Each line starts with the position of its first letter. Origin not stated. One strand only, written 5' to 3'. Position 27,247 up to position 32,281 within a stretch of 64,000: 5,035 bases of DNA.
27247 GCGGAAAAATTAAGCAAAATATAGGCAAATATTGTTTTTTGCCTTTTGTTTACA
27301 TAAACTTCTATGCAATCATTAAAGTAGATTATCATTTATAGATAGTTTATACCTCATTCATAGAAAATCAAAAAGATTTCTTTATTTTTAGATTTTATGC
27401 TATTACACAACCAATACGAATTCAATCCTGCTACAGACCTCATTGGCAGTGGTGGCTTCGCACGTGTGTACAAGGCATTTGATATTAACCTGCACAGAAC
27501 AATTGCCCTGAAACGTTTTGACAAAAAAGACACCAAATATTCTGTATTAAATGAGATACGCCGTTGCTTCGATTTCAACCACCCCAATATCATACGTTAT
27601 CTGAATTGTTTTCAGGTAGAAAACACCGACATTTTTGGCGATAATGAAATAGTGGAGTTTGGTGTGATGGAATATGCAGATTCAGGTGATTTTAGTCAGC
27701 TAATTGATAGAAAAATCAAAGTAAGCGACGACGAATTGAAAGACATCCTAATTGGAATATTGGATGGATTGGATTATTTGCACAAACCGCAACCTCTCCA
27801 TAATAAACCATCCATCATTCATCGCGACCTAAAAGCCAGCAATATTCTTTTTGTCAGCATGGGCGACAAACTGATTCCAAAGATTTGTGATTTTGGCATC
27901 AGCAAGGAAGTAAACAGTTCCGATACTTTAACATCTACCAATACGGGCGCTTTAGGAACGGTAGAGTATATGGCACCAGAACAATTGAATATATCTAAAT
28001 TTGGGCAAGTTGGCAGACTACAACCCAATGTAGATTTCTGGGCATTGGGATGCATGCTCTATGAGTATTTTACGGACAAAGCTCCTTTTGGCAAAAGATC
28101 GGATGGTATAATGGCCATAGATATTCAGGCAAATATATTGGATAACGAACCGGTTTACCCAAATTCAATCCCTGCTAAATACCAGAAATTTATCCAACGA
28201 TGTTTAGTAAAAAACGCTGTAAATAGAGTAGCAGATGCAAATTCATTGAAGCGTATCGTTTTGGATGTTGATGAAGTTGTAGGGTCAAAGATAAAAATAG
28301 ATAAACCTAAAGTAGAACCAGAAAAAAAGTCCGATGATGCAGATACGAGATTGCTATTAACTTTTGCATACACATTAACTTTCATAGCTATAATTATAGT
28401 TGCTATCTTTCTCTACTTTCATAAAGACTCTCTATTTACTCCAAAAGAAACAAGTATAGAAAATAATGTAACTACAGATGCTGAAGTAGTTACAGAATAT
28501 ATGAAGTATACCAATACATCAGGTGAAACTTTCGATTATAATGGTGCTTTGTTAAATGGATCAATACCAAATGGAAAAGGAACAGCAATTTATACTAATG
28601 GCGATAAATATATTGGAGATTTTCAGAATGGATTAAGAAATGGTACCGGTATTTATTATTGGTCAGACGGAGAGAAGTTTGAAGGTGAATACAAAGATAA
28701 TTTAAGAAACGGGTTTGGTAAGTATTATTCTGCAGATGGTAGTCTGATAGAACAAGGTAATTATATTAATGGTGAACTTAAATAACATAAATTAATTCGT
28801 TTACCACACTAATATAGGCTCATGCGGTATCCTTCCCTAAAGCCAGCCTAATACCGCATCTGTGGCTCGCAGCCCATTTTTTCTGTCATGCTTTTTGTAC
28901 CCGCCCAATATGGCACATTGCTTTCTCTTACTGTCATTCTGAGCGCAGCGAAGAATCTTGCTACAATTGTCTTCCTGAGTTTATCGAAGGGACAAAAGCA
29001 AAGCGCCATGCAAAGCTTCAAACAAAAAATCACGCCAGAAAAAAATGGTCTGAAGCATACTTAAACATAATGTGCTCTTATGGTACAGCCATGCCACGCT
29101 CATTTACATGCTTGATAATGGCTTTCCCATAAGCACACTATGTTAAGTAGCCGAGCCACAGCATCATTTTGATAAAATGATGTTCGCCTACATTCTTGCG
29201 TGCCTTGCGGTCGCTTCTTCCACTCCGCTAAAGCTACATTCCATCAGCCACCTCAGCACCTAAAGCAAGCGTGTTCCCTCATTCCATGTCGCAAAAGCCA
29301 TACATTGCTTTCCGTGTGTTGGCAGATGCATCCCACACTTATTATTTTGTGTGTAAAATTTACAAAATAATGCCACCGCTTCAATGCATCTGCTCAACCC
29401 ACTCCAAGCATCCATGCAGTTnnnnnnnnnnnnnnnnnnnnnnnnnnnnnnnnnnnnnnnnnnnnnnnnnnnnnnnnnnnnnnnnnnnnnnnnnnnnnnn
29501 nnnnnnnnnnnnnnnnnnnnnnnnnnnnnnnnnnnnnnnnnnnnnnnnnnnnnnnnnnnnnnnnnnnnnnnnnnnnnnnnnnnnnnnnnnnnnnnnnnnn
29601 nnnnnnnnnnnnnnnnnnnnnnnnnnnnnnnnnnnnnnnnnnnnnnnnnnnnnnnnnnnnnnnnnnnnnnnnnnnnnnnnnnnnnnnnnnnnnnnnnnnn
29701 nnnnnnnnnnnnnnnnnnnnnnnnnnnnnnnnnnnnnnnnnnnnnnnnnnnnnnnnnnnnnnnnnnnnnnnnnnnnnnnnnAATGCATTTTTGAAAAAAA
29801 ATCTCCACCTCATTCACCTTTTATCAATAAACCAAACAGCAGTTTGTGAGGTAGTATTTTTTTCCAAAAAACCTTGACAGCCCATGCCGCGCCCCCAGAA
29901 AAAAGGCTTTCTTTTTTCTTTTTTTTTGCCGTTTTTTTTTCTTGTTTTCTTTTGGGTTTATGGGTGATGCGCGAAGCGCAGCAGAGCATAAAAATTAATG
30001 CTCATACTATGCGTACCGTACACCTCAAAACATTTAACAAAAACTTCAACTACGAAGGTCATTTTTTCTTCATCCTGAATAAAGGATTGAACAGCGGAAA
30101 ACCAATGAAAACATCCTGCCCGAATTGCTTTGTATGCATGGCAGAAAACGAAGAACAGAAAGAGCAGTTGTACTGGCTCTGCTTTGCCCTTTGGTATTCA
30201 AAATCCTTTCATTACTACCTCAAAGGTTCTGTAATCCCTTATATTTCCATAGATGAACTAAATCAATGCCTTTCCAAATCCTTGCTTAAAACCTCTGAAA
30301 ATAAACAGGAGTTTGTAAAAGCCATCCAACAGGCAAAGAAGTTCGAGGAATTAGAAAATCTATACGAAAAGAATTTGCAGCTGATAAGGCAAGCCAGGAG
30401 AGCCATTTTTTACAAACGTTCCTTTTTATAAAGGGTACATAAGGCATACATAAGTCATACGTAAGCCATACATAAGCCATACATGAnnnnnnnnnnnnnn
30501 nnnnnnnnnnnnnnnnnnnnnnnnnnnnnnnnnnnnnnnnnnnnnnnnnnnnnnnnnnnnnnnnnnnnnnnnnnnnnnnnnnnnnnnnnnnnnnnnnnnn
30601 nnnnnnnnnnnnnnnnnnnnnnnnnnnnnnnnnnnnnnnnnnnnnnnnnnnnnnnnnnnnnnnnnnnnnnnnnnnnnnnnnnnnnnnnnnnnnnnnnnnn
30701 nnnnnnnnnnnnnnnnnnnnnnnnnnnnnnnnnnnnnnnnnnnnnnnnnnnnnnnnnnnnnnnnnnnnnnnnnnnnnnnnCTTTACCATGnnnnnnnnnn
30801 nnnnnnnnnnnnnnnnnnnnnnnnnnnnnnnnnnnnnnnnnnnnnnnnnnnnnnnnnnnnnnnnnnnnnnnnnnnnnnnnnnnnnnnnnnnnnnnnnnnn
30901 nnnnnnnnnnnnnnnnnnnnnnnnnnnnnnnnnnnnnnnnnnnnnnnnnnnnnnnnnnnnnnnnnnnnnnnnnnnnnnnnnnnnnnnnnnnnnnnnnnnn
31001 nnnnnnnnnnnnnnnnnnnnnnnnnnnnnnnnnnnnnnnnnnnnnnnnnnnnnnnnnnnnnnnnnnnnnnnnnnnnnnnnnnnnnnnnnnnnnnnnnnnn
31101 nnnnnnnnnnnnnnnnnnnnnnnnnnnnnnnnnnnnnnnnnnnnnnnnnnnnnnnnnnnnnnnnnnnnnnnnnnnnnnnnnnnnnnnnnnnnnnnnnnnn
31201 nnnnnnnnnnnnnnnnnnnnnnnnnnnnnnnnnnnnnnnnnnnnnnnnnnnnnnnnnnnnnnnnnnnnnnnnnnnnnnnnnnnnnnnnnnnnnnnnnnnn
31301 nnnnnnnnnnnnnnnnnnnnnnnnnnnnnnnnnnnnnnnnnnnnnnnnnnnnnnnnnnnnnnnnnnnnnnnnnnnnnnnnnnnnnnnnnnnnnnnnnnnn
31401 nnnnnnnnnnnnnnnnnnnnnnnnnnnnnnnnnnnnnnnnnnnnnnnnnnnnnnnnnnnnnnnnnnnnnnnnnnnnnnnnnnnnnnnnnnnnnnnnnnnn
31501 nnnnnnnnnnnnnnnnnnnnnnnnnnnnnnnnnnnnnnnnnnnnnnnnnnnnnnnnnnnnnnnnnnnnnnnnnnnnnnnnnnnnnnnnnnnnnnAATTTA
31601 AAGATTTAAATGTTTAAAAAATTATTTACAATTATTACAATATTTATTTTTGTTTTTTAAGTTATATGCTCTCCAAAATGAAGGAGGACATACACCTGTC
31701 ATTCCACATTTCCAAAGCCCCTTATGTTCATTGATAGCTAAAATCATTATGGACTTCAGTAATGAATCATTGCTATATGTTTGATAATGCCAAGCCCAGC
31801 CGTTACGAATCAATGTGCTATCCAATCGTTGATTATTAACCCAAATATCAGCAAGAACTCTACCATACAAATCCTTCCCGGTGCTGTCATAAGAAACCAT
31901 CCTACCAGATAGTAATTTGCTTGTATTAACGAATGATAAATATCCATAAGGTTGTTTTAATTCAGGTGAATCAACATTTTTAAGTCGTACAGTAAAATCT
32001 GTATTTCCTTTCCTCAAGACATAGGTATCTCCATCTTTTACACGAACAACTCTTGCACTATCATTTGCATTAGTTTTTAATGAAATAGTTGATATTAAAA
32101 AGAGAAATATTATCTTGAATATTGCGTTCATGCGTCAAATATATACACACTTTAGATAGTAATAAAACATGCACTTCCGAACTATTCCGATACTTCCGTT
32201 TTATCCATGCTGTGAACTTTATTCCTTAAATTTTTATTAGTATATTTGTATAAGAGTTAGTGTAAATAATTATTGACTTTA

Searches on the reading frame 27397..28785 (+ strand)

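Call 67: search_protein_families(library=pfam, proteins=[window:27397-28785:+], max_evalue=0.001)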
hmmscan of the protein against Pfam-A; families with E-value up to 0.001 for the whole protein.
window:27397-28785:+ (462 aa): 3 families
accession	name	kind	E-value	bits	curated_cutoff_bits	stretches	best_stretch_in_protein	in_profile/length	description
PF00069.31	Pkinase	-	5e-50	170.8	31.7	1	15-279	6-253/263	Protein kinase domain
PF07714.23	PK_Tyr_Ser-Thr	-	4.1e-27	95.5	23.1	1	15-278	6-249/258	Protein tyrosine and serine/threonine kinase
PF02493.26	MORN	-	4.3e-14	51.9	22.5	2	428-449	1-22/23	MORN repeat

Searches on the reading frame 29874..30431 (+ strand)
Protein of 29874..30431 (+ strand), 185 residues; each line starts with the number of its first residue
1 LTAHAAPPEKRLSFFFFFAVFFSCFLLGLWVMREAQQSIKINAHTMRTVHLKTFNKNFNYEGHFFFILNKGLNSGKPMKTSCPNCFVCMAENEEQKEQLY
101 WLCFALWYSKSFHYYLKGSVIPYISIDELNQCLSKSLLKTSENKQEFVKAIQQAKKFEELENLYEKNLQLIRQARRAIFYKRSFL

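Call 95: search_protein_families(library=pfam, proteins=[window:29874-30431:+], max_evalue=0.1)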
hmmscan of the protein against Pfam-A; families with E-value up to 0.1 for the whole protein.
window:29874-30431:+ (185 aa): 2 families
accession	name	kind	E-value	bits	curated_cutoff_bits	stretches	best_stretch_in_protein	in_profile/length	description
PF22105.2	DUF6943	-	3.6e-46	157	27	1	51-180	1-130/131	Family of unknown function (DUF6943)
PF13226.11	DUF4034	-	0.0025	17.8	21.3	0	66-109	179-222/274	Domain of unknown function (DUF4034)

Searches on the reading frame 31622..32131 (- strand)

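Call 14: search_protein_families(library=pfam, proteins=[window:31622-32131:-], max_evalue=0.001)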
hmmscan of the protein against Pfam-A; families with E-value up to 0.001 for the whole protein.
window:31622-32131:- (169 aa): 1 family
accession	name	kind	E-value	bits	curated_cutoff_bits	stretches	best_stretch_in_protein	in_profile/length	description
PF00565.23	SNase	-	3.3e-16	60.1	21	1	47-141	1-106/107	Staphylococcal nuclease homologue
